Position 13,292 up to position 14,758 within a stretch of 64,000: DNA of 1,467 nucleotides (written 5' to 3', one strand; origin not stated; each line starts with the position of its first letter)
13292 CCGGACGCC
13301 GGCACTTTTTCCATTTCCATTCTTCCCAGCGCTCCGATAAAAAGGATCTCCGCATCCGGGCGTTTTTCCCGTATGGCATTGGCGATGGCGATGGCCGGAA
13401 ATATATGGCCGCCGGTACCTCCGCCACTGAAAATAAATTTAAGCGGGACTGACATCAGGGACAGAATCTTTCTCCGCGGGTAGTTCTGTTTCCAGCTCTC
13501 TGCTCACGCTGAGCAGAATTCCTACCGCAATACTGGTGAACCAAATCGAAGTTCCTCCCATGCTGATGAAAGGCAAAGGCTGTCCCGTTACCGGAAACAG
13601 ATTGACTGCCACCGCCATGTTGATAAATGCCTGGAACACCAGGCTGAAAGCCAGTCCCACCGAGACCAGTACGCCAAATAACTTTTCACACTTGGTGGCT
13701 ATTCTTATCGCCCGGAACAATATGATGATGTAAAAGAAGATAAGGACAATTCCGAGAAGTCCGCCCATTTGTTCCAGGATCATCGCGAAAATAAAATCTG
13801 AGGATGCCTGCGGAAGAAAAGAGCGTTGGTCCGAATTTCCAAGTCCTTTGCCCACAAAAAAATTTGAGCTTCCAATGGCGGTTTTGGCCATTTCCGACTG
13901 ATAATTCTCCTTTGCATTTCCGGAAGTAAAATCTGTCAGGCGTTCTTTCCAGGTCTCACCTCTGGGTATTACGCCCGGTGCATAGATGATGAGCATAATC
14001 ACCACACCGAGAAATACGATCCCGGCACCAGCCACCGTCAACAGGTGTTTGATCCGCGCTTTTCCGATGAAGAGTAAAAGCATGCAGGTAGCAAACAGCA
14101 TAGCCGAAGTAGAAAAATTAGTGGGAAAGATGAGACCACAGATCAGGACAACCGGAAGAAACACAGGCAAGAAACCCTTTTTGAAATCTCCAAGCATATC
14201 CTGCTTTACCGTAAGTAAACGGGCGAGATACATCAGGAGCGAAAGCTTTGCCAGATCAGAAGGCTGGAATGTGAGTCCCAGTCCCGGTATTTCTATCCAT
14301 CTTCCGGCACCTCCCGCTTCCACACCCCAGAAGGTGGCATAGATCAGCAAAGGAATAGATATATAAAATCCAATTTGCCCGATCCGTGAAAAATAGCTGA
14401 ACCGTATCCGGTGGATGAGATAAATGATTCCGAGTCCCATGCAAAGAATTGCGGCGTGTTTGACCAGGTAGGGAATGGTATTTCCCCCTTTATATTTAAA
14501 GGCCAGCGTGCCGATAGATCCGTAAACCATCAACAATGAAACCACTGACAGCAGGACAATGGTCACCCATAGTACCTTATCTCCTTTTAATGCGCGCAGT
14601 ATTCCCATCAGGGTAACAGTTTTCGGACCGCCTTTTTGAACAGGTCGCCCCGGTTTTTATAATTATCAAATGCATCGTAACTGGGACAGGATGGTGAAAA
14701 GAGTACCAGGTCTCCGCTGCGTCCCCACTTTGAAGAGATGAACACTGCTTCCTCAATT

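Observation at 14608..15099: Stand-alone, diverged copy of the MurD C-terminal domain inserted between murD and ftsW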

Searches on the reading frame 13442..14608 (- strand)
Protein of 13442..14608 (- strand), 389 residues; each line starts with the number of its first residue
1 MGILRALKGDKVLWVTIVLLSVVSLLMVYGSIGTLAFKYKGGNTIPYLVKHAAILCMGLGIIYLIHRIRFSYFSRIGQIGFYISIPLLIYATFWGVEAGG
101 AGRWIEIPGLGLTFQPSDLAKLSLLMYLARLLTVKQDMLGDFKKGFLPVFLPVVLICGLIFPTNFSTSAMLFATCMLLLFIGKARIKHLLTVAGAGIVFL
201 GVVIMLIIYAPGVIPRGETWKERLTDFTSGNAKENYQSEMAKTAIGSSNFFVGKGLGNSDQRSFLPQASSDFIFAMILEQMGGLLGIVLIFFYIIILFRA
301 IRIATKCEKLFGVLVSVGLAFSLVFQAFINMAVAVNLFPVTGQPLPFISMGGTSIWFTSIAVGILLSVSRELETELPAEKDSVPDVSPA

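Call 4: search_protein_families(library=pfam, proteins=[window:13442-14608:-], max_evalue=0.1)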
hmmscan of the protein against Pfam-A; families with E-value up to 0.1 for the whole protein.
window:13442-14608:- (389 aa): 1 family
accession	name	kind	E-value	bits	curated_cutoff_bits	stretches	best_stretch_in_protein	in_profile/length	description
PF01098.24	FTSW_RODA_SPOVE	-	5.1e-64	216.9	26.4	1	12-372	3-354/356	Cell cycle protein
